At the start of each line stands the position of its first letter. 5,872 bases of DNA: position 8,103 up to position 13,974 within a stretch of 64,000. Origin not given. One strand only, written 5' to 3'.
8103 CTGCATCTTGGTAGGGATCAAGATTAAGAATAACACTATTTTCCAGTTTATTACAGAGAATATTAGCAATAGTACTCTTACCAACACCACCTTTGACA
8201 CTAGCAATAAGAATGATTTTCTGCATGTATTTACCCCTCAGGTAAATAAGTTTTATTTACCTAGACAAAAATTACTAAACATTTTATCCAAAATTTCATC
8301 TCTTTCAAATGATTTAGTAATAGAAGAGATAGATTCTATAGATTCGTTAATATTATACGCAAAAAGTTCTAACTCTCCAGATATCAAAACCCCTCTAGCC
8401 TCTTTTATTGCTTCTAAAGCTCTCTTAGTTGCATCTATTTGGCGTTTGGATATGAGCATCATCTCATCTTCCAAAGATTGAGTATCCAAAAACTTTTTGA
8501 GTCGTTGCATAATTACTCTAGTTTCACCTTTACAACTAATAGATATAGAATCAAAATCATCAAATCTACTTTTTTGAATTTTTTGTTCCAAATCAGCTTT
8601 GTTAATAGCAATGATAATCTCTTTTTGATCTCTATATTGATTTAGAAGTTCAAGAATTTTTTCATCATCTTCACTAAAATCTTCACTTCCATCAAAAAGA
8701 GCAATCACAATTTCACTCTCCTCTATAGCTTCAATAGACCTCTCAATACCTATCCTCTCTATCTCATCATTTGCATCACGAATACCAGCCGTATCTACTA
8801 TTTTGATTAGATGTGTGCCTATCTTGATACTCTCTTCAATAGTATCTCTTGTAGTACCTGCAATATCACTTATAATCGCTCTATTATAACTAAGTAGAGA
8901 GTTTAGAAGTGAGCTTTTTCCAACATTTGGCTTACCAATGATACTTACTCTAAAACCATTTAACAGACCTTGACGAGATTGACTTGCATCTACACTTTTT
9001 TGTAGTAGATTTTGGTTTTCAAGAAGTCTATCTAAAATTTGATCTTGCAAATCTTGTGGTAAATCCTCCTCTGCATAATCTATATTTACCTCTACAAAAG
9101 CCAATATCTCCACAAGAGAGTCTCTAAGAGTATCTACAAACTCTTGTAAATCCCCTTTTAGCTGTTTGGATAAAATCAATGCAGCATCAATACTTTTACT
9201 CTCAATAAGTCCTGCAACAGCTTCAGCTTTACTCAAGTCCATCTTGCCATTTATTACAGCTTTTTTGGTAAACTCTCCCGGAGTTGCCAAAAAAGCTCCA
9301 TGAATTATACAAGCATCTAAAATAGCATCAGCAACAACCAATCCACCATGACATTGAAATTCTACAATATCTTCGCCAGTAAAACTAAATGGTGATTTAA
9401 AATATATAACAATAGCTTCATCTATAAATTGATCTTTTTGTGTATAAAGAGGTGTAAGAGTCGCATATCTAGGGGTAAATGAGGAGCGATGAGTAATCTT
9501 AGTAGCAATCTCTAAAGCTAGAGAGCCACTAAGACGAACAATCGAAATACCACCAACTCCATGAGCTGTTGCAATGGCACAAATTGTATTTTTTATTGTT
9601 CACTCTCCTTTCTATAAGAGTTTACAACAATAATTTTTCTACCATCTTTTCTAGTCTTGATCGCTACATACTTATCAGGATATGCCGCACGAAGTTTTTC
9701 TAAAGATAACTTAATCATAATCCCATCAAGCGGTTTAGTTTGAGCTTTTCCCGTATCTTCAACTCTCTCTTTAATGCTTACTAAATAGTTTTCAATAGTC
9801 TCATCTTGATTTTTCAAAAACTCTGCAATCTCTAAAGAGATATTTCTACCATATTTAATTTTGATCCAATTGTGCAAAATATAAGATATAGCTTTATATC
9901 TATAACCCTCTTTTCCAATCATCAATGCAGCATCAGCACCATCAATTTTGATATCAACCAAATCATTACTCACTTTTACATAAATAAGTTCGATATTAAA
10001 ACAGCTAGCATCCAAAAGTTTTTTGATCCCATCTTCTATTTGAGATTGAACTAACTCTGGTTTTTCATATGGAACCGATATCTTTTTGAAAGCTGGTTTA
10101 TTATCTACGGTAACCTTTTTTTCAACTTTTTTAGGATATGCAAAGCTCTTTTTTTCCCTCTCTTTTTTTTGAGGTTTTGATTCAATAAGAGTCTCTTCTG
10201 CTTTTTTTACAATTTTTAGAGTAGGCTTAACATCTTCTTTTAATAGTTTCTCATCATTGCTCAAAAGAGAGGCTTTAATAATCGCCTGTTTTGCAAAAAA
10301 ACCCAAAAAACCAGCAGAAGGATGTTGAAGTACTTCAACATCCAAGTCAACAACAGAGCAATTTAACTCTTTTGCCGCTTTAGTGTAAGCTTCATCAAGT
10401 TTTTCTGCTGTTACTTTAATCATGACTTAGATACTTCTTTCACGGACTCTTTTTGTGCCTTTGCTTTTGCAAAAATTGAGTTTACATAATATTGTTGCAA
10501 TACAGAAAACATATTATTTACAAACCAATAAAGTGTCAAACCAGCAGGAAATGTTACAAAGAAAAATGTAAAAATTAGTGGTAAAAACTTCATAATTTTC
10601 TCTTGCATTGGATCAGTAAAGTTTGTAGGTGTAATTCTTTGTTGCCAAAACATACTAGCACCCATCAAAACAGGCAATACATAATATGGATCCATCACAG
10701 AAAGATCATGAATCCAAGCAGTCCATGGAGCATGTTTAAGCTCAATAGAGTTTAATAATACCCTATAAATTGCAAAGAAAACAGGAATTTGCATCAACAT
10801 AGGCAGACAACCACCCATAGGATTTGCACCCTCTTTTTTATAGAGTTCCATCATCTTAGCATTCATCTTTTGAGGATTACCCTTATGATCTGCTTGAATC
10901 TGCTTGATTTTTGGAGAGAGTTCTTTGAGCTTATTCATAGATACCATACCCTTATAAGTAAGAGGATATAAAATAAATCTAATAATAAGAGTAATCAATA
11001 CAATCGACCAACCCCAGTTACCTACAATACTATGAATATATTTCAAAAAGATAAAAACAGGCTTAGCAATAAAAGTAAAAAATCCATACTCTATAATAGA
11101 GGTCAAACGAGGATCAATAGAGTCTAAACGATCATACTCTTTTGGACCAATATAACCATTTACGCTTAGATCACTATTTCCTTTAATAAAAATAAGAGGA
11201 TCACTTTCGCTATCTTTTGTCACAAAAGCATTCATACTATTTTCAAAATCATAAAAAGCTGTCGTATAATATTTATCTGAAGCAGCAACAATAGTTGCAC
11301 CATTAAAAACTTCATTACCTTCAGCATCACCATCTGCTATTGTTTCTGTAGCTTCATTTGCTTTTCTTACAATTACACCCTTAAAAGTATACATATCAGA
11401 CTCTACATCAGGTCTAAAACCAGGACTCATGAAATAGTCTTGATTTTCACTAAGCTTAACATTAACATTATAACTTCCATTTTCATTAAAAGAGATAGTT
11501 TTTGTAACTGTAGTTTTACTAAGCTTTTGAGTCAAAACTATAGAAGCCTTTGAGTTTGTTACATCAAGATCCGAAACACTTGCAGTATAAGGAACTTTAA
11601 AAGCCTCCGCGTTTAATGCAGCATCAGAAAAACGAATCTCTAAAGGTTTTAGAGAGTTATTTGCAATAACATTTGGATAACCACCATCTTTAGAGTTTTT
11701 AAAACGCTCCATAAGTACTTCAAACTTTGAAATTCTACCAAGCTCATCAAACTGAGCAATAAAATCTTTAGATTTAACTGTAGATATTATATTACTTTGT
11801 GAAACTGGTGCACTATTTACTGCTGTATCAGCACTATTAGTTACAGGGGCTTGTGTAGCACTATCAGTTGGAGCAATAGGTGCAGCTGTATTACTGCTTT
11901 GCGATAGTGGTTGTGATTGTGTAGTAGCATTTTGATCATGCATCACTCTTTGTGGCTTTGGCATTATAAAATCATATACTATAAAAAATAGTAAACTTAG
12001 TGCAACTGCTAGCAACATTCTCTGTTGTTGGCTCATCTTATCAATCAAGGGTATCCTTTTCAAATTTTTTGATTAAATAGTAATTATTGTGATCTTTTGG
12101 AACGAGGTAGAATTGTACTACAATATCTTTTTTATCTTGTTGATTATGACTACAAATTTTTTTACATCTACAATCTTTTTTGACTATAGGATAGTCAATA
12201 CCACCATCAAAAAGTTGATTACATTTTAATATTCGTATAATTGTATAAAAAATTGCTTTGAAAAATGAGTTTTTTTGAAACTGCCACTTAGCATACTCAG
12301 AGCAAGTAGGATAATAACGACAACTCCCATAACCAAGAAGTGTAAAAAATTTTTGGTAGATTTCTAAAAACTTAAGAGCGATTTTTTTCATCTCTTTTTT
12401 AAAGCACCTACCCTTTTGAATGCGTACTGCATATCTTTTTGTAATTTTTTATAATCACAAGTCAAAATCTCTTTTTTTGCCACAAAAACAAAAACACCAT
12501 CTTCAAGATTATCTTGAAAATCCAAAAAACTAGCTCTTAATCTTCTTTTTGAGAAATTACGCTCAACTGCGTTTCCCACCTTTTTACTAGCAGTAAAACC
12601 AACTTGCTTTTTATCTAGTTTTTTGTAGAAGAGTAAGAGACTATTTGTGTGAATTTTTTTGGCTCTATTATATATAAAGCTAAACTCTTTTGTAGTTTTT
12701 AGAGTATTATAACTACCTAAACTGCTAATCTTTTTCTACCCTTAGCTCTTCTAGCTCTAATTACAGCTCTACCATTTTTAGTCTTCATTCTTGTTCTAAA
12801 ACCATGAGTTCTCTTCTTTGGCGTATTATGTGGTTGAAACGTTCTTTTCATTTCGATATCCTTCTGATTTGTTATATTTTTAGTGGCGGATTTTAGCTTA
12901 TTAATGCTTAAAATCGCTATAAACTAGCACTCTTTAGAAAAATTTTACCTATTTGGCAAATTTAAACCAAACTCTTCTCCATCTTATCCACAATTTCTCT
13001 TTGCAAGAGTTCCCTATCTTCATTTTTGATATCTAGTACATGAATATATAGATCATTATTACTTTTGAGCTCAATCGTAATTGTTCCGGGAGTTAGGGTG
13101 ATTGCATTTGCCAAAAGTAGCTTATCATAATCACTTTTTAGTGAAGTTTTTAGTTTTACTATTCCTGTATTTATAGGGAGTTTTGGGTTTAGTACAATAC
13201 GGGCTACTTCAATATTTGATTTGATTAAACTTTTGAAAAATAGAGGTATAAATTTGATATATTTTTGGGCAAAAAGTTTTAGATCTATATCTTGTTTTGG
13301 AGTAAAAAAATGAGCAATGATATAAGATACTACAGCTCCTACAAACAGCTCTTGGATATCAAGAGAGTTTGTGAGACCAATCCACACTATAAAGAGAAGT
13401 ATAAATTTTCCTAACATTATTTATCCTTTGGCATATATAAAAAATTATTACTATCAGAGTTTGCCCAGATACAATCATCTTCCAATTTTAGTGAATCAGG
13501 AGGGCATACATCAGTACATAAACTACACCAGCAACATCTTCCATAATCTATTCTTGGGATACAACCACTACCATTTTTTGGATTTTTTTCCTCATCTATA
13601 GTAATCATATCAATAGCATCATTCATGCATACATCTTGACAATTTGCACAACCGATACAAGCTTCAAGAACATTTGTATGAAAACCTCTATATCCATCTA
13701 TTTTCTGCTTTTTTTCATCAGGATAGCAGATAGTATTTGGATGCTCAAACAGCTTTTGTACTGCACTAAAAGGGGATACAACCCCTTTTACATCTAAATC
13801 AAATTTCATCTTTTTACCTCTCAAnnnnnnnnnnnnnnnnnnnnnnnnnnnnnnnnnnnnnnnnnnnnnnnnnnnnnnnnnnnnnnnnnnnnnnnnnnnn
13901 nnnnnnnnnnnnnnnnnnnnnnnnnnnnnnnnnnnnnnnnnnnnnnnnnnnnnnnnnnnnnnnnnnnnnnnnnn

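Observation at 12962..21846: Complete 13-subunit MBX/MBS-like ion-pumping oxidoreductase operon in a Campylobacterota genome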

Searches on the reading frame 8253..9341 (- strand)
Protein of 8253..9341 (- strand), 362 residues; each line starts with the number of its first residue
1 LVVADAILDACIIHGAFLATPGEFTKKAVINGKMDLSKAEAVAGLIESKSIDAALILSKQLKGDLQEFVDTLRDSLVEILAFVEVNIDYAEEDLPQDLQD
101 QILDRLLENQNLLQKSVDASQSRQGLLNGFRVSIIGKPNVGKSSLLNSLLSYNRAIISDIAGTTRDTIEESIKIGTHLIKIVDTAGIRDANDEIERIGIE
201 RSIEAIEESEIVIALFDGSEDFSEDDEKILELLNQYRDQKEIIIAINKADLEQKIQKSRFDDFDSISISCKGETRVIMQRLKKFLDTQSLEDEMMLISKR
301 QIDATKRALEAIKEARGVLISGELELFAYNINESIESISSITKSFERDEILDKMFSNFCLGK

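Call 25: search_protein_families(library=ncbifam, proteins=[window:8253-9341:-], max_evalue=0.00001)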
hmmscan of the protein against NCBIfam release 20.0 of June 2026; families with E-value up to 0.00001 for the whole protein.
window:8253-9341:- (362 aa): 18 families
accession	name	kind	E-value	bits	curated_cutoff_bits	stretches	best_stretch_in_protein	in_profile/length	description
TIGR00450.1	mnmE_trmE_thdF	equivalog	2.6e-90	303.6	252.6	1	1-362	79-446/446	tRNA uridine-5-carboxymethylaminomethyl(34) synthesis GTPase MnmE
NF003661.0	PRK05291.1-3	equivalog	4.6e-76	257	380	1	13-362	99-448/448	tRNA uridine-5-carboxymethylaminomethyl(34) synthesis GTPase MnmE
TIGR03594.1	GTPase_EngA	equivalog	3.1e-40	138.5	306.7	1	96-257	150-305/432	ribosome biogenesis GTPase Der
NF002828.0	PRK03003.1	equivalog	9.2e-29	100.4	631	1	118-254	202-339/477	ribosome biogenesis GTPase Der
NF007071.0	PRK09518.1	equivalog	5.4e-28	97.9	953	1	117-261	431-577/706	bifunctional cytidylate kinase/GTPase Der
NF000908.1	PRK00089.1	equivalog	2e-24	86.4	237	1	132-257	6-126/291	GTPase Era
TIGR00231.1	small_GTP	domain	1.4e-23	83.5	42.5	1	130-262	4-135/164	GTP-binding protein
TIGR03918.1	GTP_HydF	equivalog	1.6e-23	83.2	325.55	1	131-290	9-168/392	[FeFe] hydrogenase H-cluster maturation GTPase HydF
TIGR00436.1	era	equivalog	2.8e-20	72.8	116.25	1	131-292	2-157/270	GTPase Era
TIGR03596.1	GTPase_YlqF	equivalog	1.4e-12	47.6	208.2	1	106-198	94-184/276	ribosome biogenesis GTPase YlqF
TIGR00437.1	feoB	equivalog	1.6e-10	40.4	315.65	1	136-254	1-114/594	ferrous iron transport protein B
TIGR03156.1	GTP_HflX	equivalog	7.6e-09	34.9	216.75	1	112-285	172-347/351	GTPase HflX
TIGR02729.1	Obg_CgtA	equivalog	1.2e-08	34.3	280.25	1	132-258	160-292/329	Obg family GTPase CgtA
TIGR03598.1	GTPase_YsxC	equivalog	3.5e-08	33.4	124.45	1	129-257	18-148/186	ribosome biogenesis GTP-binding protein YihA/YsxC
TIGR03597.1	GTPase_YqeH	equivalog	3.5e-08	33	297.4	1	131-199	157-227/361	ribosome biogenesis GTPase YqeH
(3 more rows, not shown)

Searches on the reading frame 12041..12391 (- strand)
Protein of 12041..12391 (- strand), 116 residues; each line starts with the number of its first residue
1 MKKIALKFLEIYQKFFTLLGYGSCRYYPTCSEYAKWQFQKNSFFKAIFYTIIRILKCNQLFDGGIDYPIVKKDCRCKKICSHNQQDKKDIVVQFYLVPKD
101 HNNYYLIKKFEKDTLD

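Call 4: search_protein_families(library=pfam, proteins=[window:12041-12391:-], max_evalue=0.01)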
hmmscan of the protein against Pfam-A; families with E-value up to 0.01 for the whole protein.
window:12041-12391:- (116 aa): 1 family
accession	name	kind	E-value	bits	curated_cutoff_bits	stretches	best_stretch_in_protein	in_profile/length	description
PF01809.23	YidD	-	1.4e-21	76.5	27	1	2-67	1-66/67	Putative membrane protein insertion efficiency factor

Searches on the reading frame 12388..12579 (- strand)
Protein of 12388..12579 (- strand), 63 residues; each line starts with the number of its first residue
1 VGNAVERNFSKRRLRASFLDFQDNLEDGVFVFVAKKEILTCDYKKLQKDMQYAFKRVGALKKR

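Call 4: search_protein_families(library=pfam, proteins=[window:12388-12579:-], max_evalue=0.01)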
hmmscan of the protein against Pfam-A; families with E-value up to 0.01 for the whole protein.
window:12388-12579:- (63 aa): 1 family
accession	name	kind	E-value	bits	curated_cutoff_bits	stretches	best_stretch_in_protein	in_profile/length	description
PF00825.24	Ribonuclease_P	-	4.3e-12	46.5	22.3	1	2-57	52-108/109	Ribonuclease P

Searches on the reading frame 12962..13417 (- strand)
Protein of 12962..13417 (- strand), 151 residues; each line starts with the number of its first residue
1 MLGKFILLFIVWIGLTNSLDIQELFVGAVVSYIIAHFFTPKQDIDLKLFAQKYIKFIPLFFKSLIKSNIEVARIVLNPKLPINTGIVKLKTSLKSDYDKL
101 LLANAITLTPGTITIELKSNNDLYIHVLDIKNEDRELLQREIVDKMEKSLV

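Call 4: search_protein_families(library=pfam, proteins=[window:12962-13417:-], max_evalue=0.01)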
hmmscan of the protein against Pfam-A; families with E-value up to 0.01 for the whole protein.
window:12962-13417:- (151 aa): 1 family
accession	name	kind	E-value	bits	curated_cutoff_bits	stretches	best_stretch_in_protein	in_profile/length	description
PF01899.21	MNHE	-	1.3e-39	135.7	27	1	5-150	1-142/145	Na+/H+ ion antiporter subunit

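Call 6: search_protein_families(library=ncbifam, proteins=[window:12962-13417:-], max_evalue=0.001)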
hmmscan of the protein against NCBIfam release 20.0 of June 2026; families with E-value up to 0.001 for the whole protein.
window:12962-13417:- (151 aa): 17 families
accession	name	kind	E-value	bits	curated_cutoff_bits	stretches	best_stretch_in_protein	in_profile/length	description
TIGR00942.1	2a6301s05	subfamily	3.1e-32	111.5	212.25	1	12-149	1-138/144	multicomponent Na+:H+ antiporter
NF009292.0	PRK12651.1-3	equivalog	1.6e-26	93.2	213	1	6-148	9-151/158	Na+/H+ antiporter subunit E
NF006519.0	PRK08965.1-3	equivalog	1.5e-25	89.9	190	1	6-150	8-152/158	Na+/H+ antiporter subunit E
NF006521.0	PRK08965.1-5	equivalog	7.4e-22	77.7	141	1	5-150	19-166/180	Na+/H+ antiporter subunit E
NF009295.0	PRK12652.1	equivalog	1.6e-21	76.9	290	1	6-129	176-304/368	monovalent cation/H+ antiporter subunit E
NF006518.0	PRK08965.1-2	equivalog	3.1e-21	75.9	159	1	6-150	17-161/166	Na+/H+ antiporter subunit E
NF006245.0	PRK08383.1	subfamily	6.8e-21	74.9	192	1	5-135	7-148/168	putative monovalent cation/H+ antiporter subunit E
NF006517.0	PRK08965.1-1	equivalog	7e-21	75.1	180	1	23-148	32-154/161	Na+/H+ antiporter subunit E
NF009291.0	PRK12651.1-1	equivalog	3e-20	72.8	228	1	6-138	9-143/159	Na+/H+ antiporter subunit E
NF006244.0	PRK08382.1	equivalog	2.4e-18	66.9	226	1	5-148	39-194/201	putative monovalent cation/H+ antiporter subunit E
NF006520.0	PRK08965.1-4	equivalog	1.2e-17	64.3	175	1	7-150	13-157/162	Na+/H+ antiporter subunit E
NF004922.0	PRK06279.1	equivalog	2.1e-12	47.3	99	1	53-130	6-80/100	putative monovalent cation/H+ antiporter subunit E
NF009240.0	PRK12596.1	equivalog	2.8e-10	40.2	277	1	5-150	11-155/171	putative monovalent cation/H+ antiporter subunit E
NF005131.0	PRK06580.1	equivalog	3.9e-09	36.7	121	1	52-147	8-101/107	putative monovalent cation/H+ antiporter subunit E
NF009293.0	PRK12651.1-4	equivalog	3.9e-09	36.7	195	1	47-149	66-168/173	Na+/H+ antiporter subunit E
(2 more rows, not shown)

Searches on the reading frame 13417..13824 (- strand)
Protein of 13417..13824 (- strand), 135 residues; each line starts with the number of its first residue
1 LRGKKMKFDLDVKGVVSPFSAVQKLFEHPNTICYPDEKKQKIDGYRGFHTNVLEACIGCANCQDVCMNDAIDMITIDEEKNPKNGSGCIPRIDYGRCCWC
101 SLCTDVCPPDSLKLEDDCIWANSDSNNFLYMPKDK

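Call 4: search_protein_families(library=pfam, proteins=[window:13417-13824:-], max_evalue=0.01)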
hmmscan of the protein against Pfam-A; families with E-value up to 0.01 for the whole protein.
window:13417-13824:- (135 aa): 7 families
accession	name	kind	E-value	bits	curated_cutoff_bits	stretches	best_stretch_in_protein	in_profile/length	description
PF12838.12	Fer4_7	-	1.8e-06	28.7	27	1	56-109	2-50/52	4Fe-4S dicluster domain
PF14697.11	Fer4_21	-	4.7e-06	27.1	35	2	54-112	6-57/59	4Fe-4S dicluster domain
PF13187.11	Fer4_9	-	1.9e-05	25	27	2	55-110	1-50/52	4Fe-4S dicluster domain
PF13237.11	Fer4_10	-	5.3e-05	23.5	25.5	1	53-89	6-43/53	4Fe-4S dicluster domain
PF13484.11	Fer4_16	-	7.2e-05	23.9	30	0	55-66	52-63/66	4Fe-4S double cluster binding domain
PF12797.12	Fer4_2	-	0.0019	18.5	24.5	1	53-66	7-20/22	4Fe-4S binding domain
PF13534.11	Fer4_17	-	0.0036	18.3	22.2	0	51-69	41-59/61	4Fe-4S dicluster domain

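Call 6: search_protein_families(library=ncbifam, proteins=[window:13417-13824:-], max_evalue=0.001)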
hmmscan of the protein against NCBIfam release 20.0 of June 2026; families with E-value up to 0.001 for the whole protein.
window:13417-13824:- (135 aa): 28 families (the best 25 are shown)
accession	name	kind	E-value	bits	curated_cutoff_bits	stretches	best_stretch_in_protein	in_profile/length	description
NF010590.0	PRK13984.1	equivalog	5.7e-36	123.8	946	1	10-135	6-131/611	putative oxidoreductase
NF004543.0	PRK05888.2-5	equivalog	1.2e-24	87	243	1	13-120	18-123/217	NADH-quinone oxidoreductase subunit NuoI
TIGR01971.1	NuoI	subfamily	7.7e-22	77.1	113.05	1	21-133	5-119/121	NADH-quinone oxidoreductase, chain I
NF004545.0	PRK05888.3-1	equivalog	7.2e-21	74.5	229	1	18-134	30-144/154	NADH-quinone oxidoreductase subunit NuoI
NF004541.0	PRK05888.2-2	equivalog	5.9e-20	71.8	217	1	19-132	24-131/168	NADH-quinone oxidoreductase subunit NuoI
NF004546.0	PRK05888.3-3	equivalog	2.3e-17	63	260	1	24-112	32-124/196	NADH-quinone oxidoreductase subunit NuoI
NF004537.0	PRK05888.1-3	equivalog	7e-16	58.3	163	1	22-131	31-149/204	NADH-quinone oxidoreductase subunit NuoI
NF040612.1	F420_dehyd_FpoI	exception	1.1e-14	54.5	180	1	20-113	8-100/135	F420H2 dehydrogenase subunit FpoI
NF004542.0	PRK05888.2-3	equivalog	4.1e-14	52.5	248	1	25-110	48-137/203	NADH-quinone oxidoreductase subunit NuoI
NF004536.0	PRK05888.1-1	equivalog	9.3e-14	51.1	212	1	17-132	16-134/180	NADH-quinone oxidoreductase subunit NuoI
NF004539.0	PRK05888.1-5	equivalog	8.6e-13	48.3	225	1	17-130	19-135/162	NADH-quinone oxidoreductase subunit NuoI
NF009053.0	PRK12387.1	subfamily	1.4e-12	47.7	204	1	30-128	14-106/180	formate hydrogenlyase complex iron-sulfur subunit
NF006221.0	PRK08348.1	subfamily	6.5e-12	45.3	124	1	22-126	11-106/136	NADH-plastoquinone oxidoreductase subunit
NF004544.0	PRK05888.2-6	equivalog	8.1e-12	45.1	457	1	21-111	41-135/220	NADH-quinone oxidoreductase subunit NuoI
NF004538.0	PRK05888.1-4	equivalog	1.3e-11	44.3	135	1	22-115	24-120/162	NADH-quinone oxidoreductase subunit NuoI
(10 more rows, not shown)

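Call 30: search_solved_structures(query=window:13417-13824:-, max_evalue=0.000001, show_alignments=1)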
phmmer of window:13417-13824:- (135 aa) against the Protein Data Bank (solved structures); distinct sequences matched with E-value up to 0.000001: 32.
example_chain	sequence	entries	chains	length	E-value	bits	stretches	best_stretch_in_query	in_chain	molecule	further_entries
6u8y_N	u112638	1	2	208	1.5e-18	70.6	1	16-113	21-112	NADH dehydrogenase subunit I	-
8e9g_I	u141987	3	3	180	2.6e-10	43.9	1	23-124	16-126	NADH-quinone oxidoreductase subunit I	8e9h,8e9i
2fug_9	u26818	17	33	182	1.3e-09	41.7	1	22-133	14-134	NADH-quinone oxidoreductase chain 9 | NADH-QUINONE OXIDOREDUCTASE SUBUNIT 9 | NADH-quinone oxidoreductase subunit I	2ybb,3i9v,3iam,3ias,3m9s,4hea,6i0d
7zm7_I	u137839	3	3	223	2.2e-09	40.9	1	19-130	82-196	Oxidoreductase-like protein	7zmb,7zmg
8b9z_I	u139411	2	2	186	5.1e-09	39.7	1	23-114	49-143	NADH dehydrogenase (ubiquinone) 23 kDa subunit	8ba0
7v2c_B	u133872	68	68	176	6.2e-09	39.5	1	22-114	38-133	NADH dehydrogenase [ubiquinone] iron-sulfur protein 8, mitochondrial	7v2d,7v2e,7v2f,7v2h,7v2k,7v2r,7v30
5lc5_I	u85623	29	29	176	6.5e-09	39.4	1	23-114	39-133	NADH dehydrogenase [ubiquinone] iron-sulfur protein 8, mitochondrial | Mitochondrial complex I, TYKY subunit | NADH:ubiquinone oxidoreductase core subunit S8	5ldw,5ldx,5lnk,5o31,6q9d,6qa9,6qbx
7qsd_I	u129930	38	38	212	6.8e-09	39.3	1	23-114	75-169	NADH dehydrogenase [ubiquinone] iron-sulfur protein 8, mitochondrial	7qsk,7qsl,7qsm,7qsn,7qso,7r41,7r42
8esw_S8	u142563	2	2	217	7.5e-09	39.2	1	23-114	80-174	NADH dehydrogenase (ubiquinone) 23 kDa subunit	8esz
7b0n_I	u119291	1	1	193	7.7e-09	39.2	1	19-130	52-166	Subunit NUIM of protein NADH:Ubiquinone Oxidoreductase (Complex I)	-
6zk9_9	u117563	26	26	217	7.9e-09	39.1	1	23-114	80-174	Mitochondrial complex I, TYKY subunit | Complex I-23kD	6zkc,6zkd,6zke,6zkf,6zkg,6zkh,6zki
9cwt_B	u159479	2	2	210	8e-09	39.1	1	23-114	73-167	NADH dehydrogenase [ubiquinone] iron-sulfur protein 8, mitochondrial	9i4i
5gpn_b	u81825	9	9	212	9.7e-09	38.8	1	22-114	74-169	NADH dehydrogenase [ubiquinone] iron-sulfur protein 8 | NADH dehydrogenase [ubiquinone] iron-sulfur protein 8, mitochondrial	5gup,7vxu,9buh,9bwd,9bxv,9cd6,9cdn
5xtb_B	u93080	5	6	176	1e-08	38.7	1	23-114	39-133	NADH dehydrogenase [ubiquinone] iron-sulfur protein 8, mitochondrial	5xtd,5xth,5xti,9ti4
6gcs_I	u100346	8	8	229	1.2e-08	38.5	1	19-130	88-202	TYKY SUBUNIT (NUIM) | Subunit NUIM of NADH:Ubiquinone Oxidoreductase (Complex I)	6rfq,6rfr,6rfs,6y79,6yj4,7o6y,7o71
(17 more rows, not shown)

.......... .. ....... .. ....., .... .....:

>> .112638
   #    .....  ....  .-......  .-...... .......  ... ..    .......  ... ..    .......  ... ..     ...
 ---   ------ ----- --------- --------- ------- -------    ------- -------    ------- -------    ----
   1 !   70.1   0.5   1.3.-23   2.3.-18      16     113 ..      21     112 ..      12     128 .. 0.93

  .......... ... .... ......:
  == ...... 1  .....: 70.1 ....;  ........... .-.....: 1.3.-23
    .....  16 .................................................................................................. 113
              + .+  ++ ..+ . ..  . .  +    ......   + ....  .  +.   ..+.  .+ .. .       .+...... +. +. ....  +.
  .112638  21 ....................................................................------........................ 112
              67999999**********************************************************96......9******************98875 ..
